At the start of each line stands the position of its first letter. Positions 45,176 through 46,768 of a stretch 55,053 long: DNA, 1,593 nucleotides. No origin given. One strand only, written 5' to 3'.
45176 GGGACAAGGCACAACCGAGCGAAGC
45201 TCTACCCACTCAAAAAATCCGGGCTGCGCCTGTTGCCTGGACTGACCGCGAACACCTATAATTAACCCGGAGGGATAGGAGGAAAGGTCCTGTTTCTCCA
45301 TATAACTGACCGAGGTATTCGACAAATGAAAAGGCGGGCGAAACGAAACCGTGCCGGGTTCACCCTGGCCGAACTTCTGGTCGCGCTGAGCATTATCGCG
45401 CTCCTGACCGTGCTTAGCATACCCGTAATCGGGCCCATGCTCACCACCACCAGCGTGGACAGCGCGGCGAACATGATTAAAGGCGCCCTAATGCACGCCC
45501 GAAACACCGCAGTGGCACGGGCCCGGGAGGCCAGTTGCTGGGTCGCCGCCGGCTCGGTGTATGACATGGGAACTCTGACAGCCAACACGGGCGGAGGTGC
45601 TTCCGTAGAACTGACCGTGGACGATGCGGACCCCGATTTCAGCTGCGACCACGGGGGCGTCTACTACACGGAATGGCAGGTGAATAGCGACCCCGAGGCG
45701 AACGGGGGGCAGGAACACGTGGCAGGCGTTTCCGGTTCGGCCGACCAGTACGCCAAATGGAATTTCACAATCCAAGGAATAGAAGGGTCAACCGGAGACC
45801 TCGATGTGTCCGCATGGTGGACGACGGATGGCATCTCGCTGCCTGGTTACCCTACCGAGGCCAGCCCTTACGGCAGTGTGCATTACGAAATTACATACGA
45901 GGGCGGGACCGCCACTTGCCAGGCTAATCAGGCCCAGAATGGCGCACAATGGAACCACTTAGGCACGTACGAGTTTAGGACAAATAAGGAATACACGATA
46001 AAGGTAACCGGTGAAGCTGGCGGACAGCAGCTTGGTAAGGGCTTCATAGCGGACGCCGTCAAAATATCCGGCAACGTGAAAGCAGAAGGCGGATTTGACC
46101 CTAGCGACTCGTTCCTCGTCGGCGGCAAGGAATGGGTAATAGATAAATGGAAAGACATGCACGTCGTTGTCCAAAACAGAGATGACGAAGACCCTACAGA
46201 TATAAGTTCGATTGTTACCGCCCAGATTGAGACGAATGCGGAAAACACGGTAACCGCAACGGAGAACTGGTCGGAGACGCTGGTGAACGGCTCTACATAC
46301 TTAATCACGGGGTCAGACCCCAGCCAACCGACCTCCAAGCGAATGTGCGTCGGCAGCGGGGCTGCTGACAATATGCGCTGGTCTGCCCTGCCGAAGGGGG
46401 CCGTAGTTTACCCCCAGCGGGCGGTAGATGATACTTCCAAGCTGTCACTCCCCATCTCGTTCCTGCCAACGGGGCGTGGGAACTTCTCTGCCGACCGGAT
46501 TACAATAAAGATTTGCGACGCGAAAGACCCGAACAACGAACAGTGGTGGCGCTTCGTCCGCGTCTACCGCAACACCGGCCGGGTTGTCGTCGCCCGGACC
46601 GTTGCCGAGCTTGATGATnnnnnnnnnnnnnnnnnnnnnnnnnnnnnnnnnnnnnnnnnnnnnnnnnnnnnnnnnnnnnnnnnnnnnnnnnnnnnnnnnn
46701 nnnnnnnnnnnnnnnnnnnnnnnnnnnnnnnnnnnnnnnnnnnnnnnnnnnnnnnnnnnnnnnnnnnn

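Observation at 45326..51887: Orphan operon of three oversized pseudopilins decorated with carbohydrate-binding-like modules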

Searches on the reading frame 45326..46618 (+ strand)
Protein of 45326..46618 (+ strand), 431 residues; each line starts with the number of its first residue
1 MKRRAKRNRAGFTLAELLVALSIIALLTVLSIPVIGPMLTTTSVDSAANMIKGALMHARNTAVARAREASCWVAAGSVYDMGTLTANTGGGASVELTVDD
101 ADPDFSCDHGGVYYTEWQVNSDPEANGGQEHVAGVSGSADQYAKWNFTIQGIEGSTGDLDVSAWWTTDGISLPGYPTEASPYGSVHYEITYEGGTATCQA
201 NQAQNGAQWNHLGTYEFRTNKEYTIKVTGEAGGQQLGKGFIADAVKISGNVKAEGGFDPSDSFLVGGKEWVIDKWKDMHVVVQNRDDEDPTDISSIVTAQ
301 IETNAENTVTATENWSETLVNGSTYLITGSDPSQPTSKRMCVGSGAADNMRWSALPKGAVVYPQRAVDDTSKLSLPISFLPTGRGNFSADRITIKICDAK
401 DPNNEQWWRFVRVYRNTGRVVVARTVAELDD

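Call 3: search_protein_families(library=pfam, proteins=[window:45326-46618:+], max_evalue=1)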
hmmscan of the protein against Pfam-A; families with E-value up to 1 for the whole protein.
window:45326-46618:+ (431 aa): 4 families
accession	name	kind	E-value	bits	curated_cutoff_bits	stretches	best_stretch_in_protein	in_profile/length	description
PF25275.1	Golvesin_C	-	2.5e-12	47.5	31.6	1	115-247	15-130/132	Golvesin C-terminal domain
PF07963.17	N_methyl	-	6.9e-07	29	21.2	1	6-30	1-25/27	Prokaryotic N-terminal methylation motif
PF12019.13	GspH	-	0.0019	19.1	21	1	47-158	1-88/108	Type II transport protein GspH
PF18647.6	Fungal_lectin_2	-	0.13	13.2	26.5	0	198-241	24-67/102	Alpha-galactosyl-binding fungal lectin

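Call 4: search_protein_families(library=ncbifam, proteins=[window:45326-46618:+], max_evalue=1)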
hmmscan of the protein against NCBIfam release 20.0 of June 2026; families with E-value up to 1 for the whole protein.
window:45326-46618:+ (431 aa): 17 families
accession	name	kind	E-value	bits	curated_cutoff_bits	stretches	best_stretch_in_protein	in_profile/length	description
TIGR02596.1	TIGR02596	subfamily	1.1e-07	32.2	70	1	12-67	1-56/196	Verru_Chthon cassette protein D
TIGR02532.1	IV_pilin_GFxxxE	domain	6.9e-05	22.5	16.3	1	9-30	1-22/24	prepilin-type N-terminal cleavage/methylation domain-containing protein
NF041013.1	T4P_ComGE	equivalog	0.00024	21.2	49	1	10-35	4-29/83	competence type IV pilus minor pilin ComGE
NF007800.0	PRK10506.1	equivalog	0.00034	20.5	158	1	5-75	4-74/163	prepilin peptidase-dependent protein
NF040982.1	ComGD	equivalog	0.00068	20.1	70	1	10-69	2-61/139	competence type IV pilus minor pilin ComGD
NF007862.0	PRK10574.1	equivalog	0.0016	18.5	138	1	8-35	3-30/145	prepilin peptidase-dependent pilin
NF007848.0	PRK10557.1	equivalog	0.0018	17.6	120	1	3-64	4-64/192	prepilin peptidase-dependent protein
TIGR01708.2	typeII_sec_gspH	equivalog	0.0031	17.5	80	1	10-67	2-59/169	type II secretion system minor pseudopilin GspH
NF040999.1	pilin_ComGC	equivalog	0.0043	17.2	75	1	10-35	2-27/84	competence type IV pilus major pilin ComGC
TIGR01711.1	gspJ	equivalog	0.025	14.4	64.85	1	10-44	1-35/192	type II secretion system minor pseudopilin GspJ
TIGR01710.1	typeII_sec_gspG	equivalog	0.039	14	88.85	1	11-51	2-42/134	type II secretion system major pseudopilin GspG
NF041775.1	typeIV_PilA_Myxo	equivalog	0.041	13.9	400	1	4-36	6-37/214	type IV pilin protein PilA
TIGR02599.1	TIGR02599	subfamily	0.046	13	256.5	1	11-44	1-34/361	Verru_Chthon cassette protein C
NF038304.1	EPS_HpsC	equivalog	0.058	13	200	1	3-38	14-46/318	hormogonium polysaccharide secretion pseudopilin HpsC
TIGR01707.1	gspI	equivalog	0.061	13.8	44.35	1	11-32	1-22/101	type II secretion system minor pseudopilin GspI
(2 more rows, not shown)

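Call 46: find_homologous_proteins(query=window:45326-46618:+)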
Query window:45326-46618:+ (431 aa): 6 proteins with E <= 0.001 among 8000 candidates.
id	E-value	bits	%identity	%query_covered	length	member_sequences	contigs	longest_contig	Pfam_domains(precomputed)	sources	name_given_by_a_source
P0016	6.1e-210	716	100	73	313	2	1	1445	PF25275.2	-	-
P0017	1.6e-60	223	37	100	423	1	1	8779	PF25275.2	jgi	-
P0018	5.4e-59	218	36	100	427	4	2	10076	PF25275.2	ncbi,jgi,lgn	-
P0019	4.0e-57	212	35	98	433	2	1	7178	PF25275.2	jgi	-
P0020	7.9e-53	198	34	98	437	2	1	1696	PF07963.18,PF25275.2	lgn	-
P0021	2.1e-10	58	41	26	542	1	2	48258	PF07963.18,PF25275.2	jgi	jgi:prepilin-type N-terminal cleavage/methylation domain-containing protein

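Call 61: predict_structure(alignment_id=A2)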
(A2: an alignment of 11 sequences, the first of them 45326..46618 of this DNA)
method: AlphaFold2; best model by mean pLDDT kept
length: 431 residues; sequences in the alignment: 11
mean_pLDDT: 75.8   pTM: 0.57
mean pLDDT of the five models: 75.8, 75.5, 75.1, 74.0, 58.7
residues with pLDDT >= 90: 128; 70-90: 174; 50-70: 54; < 50: 75
segments of 3 or more residues with pLDDT < 50: 1-9, 31-40, 101-105, 110-139, 169-180, 232-237
pLDDT, mean of each block of 10 residues (from residue 1): 42 71 72 43 86 96 91 88 72 64 48 31 37 44 73 74 71 45 78 89 77 87 80 49 77 65 79 91 87 89 87 88 89 83 89 89 88 92 91 93 90 93 90 64
secondary structure, 60 per line:
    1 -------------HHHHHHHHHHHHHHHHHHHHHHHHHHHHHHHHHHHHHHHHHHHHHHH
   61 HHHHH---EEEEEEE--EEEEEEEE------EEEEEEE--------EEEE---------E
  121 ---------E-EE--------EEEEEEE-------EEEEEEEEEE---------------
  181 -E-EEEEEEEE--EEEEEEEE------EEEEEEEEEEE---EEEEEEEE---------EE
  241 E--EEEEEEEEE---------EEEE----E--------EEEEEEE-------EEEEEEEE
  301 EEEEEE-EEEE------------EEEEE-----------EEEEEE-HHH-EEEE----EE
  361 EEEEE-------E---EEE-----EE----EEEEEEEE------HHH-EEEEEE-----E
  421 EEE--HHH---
elements in order: H14-65 E69-75 E78-85 E92-98 E107-110 E142-148 E156-165 E184-191 E194-201 E208-218 E222-229 E239-241 E244-252 E262-265 E279-285 E293-306 E308-311 E324-328 E340-345 E351-354 E359-365 E377-379 E391-398 E409-414 E420-423

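Call 64: fold_search(model_id=the predicted structure, library=pdb)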
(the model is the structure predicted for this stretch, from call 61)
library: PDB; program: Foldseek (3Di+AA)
matches with E <= 10: 1227; with E <= 0.001: 3
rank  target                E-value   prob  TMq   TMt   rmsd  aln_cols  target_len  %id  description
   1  2x10                  1.1e-04  0.80  0.18  0.17  38.1       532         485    7  Crystal structure of the complete EphA2 ectodomain (released 2010-03-16)
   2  2cdp_A                3.2e-04  1.00  0.21  0.54   8.1       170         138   14  Structure of a CBM6 in complex with neoagarohexaose (released 2006-02-08)
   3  4qhw                  6.4e-04  0.75  0.17  0.19  20.8       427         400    8  Crystal structure of a putative two-domain sugar hydrolase (BACCAC_02064) from Bacteroides caccae ATCC 43185 at 1.35 A r (released 2014-07-23)
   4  7ehg_B                1.2e-03  1.00  0.25  0.67   4.7       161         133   14  Crystal Structure of MiXBM (released 2022-03-30)
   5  7ehg_A                1.4e-03  1.00  0.25  0.66   4.7       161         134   14  Crystal Structure of MiXBM (released 2022-03-30)
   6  3mx0_A                1.5e-03  0.54  0.19  0.20  28.0       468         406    9  Crystal Structure of EphA2 ectodomain in complex with ephrin-A5 (released 2010-06-30)
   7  3wno_A                1.8e-03  0.84  0.19  0.13  13.9       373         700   10  D308A mutant of Bacillus circulans T-3040 cycloisomaltooligosaccharide glucanotransferase complexed with cycloisomalto (released 2014-02-05)
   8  5l73_B                2.0e-03  0.96  0.17  0.31  10.4       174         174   11  MAM domain of human neuropilin-1 (released 2016-10-26)
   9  7ehg_F                2.3e-03  1.00  0.23  0.60   5.7       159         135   12  Crystal Structure of MiXBM (released 2022-03-30)
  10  3wnl_A                2.3e-03  0.98  0.17  0.12  10.7       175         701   10  D308A mutant of Bacillus circulans T-3040 cycloisomaltooligosaccharide glucanotransferase complexed with isomaltohexao (released 2014-02-05)
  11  4m4r_A                2.4e-03  0.47  0.19  0.17  28.0       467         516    9  Epha4 ectodomain complex with ephrin a5 (released 2013-10-30)
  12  7ehg_C                2.6e-03  1.00  0.23  0.60   5.7       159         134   12  Crystal Structure of MiXBM (released 2022-03-30)
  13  7ehg_E                2.7e-03  1.00  0.23  0.60   5.7       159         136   12  Crystal Structure of MiXBM (released 2022-03-30)
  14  3zm8_A                3.4e-03  0.99  0.19  0.19   8.3       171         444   13  Crystal structure of Podospora anserina GH26-CBM35 beta-(1,4)- mannanase (released 2013-04-17)
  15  3wnn_A                3.4e-03  0.95  0.17  0.11  11.1       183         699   12  D308A mutant of Bacillus circulans T-3040 cycloisomaltooligosaccharide glucanotransferase complexed with isomaltooctao (released 2014-02-05)
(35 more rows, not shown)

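Call 75: search_solved_structures(query=A2, max_evalue=5, show_alignments=2)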
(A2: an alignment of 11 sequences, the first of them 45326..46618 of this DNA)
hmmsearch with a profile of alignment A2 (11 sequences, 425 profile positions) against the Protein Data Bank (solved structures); distinct sequences matched with E-value up to 5: 17.
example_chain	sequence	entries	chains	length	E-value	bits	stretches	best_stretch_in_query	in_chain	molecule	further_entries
6f2p_A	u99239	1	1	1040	2.5e-19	73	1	91-240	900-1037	Paenibacillus xanthan lyase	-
7tgg_A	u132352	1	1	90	2.2e-05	27.1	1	5-50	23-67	Geopilin domain 1 protein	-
9egp_A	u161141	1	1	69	4.2e-05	26.1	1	5-36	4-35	Geopilin domain 1 protein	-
6gv9_A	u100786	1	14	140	0.00086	21.8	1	12-40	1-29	Prepilin peptidase-dependent protein D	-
2m7g_A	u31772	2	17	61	0.0018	20.7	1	12-62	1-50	Geopilin domain 1 protein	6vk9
9laa_A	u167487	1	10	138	0.003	20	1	5-36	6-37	Type IV pilin protein PilA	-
8tj2_C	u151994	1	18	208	0.13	14.6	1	12-35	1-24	Type IV major pilin protein PilA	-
6xxe_A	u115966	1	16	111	0.15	14.4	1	12-56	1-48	Uncharacterized protein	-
3sok_A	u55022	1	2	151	0.17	14.3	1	12-37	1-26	Fimbrial protein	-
8pfb_G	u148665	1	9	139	0.21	13.9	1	12-36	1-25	Type IV pilin PilE1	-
8tob_GA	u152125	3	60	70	0.23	13.8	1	13-44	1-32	Fimbrial protein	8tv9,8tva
8qqj_J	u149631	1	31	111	0.37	13.1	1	12-58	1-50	Type IV narrow pilus major component PilA5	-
1oqw_A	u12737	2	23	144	0.66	12.3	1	12-36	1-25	Fimbrial protein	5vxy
9lab_B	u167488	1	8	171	1.1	11.6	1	7-35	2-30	MSHA major pilin subunit MshA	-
8tum_e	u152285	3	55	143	1.6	11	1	12-36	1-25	Type IV major pilin protein PilA | Pilin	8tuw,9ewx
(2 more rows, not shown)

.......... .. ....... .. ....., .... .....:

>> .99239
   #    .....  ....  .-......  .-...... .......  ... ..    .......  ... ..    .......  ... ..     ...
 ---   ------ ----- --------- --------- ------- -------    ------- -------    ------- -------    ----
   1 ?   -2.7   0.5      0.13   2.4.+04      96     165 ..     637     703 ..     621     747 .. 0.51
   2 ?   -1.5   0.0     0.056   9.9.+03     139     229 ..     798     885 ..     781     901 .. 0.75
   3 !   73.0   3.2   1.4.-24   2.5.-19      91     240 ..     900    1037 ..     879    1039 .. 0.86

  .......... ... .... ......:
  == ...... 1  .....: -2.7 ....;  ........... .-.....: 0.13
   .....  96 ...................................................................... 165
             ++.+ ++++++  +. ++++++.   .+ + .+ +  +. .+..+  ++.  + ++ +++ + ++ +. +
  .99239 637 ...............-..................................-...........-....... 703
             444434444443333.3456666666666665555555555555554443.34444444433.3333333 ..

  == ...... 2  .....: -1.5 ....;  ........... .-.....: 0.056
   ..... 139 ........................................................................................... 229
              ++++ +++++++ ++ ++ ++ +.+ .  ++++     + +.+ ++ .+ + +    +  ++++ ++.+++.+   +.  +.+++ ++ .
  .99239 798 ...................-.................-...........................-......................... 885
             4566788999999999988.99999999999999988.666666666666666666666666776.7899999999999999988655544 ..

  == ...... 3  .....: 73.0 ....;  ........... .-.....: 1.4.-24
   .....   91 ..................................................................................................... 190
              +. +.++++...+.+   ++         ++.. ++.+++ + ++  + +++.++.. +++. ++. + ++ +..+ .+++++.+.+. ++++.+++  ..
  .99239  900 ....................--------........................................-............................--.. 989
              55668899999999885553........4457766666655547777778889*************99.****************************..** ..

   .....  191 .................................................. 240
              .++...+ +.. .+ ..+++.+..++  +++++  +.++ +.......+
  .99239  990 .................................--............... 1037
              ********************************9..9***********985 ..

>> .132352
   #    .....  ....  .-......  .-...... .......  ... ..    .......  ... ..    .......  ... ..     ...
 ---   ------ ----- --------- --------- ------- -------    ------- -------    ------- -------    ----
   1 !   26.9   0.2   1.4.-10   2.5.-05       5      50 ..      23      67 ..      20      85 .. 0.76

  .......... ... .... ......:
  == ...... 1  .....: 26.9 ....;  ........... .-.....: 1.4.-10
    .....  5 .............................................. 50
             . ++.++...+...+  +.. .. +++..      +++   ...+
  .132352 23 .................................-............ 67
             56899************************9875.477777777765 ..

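Call 85: search_protein_families(library=pfam, alignment_id=A2, max_evalue=0.1)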
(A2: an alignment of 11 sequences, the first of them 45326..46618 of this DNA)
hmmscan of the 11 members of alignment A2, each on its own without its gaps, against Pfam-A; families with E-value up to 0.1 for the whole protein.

A. member 1, window:45326-46618:+ (431 aa): 3 families
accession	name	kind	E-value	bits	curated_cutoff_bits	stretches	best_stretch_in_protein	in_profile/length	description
PF25275.1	Golvesin_C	-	2.5e-12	47.5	31.6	1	115-247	15-130/132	Golvesin C-terminal domain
PF07963.17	N_methyl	-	6.9e-07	29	21.2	1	6-30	1-25/27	Prokaryotic N-terminal methylation motif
PF12019.13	GspH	-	0.0019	19.1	21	0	47-158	1-88/108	Type II transport protein GspH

B. families by the number of members that match (of 11 scanned): 5 families
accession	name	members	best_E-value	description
PF07963.17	N_methyl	11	6.9e-07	Prokaryotic N-terminal methylation motif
PF25275.1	Golvesin_C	9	1.3e-32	Golvesin C-terminal domain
PF12019.13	GspH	2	0.0019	Type II transport protein GspH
PF17801.7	Melibiase_C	1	0.0014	Alpha galactosidase C-terminal beta sandwich domain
PF20843.4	Rax2_3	1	0.044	Rax2 third domain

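Call 110: search_protein_representatives(alignment_id=A2)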
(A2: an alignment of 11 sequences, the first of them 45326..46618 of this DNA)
Query: 11 sequences, 425 profile positions. Proteins with E-value up to 0.001 (for the whole library): 14360; up to 1e-10: 2796; up to 1e-30: 479. The best 150 are listed.
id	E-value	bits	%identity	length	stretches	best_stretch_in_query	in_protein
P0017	7.8e-164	562.3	-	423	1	1-425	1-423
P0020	3.2e-160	550.4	-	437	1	1-425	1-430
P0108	1.4e-157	541.6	-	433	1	1-425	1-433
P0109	4.7e-156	536.7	-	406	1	1-425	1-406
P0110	1.8e-154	531.5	-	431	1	1-425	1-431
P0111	1.3e-150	518.8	-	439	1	6-424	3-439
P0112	1.1e-144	499.2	-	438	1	1-425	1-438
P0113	1.5e-122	426.3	-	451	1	1-425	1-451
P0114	3.1e-112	392.3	-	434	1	6-425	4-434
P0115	1.5e-107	376.9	-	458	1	1-424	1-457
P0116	2.7e-106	372.7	-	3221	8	96-238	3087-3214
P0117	4.6e-105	368.7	-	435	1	1-425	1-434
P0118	1.4e-103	363.8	-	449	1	3-425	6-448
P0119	1.5e-101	357.1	-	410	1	8-425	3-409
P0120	1.1e-95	337.7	-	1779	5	94-255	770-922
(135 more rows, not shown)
